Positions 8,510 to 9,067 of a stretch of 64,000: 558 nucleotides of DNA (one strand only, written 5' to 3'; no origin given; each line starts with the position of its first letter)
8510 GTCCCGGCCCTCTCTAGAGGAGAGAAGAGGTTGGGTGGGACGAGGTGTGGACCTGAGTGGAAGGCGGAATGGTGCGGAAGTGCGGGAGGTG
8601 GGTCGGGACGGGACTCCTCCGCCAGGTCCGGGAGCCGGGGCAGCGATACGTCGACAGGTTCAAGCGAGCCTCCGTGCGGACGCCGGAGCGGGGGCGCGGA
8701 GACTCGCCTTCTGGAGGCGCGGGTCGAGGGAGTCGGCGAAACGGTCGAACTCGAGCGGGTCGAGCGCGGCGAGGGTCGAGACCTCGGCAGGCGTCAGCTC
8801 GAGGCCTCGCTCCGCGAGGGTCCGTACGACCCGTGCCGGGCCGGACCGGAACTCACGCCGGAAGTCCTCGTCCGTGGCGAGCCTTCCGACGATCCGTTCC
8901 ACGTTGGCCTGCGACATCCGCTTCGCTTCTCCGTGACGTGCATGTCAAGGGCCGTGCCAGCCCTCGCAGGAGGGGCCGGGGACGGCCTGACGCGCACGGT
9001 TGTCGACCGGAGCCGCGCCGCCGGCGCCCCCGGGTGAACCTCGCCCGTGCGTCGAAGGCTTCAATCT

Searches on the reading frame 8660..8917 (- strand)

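Call 62: search_protein_families(library=ncbifam, proteins=[window:8660-8917:-], max_evalue=0.001)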
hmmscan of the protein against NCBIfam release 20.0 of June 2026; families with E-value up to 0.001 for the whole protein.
window:8660-8917:- (85 aa): 2 families
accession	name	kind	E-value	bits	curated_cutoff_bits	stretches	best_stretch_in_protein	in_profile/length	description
NF038399.1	NH_RiPP_Os17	domain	2.2e-19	69.3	40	1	5-69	2-63/63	Os1348 family NHLP clan protein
TIGR04509.1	mod_pep_NH_fam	subfamily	1.9e-05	24.6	34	1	2-45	3-46/87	NHLP-related RiPP peptide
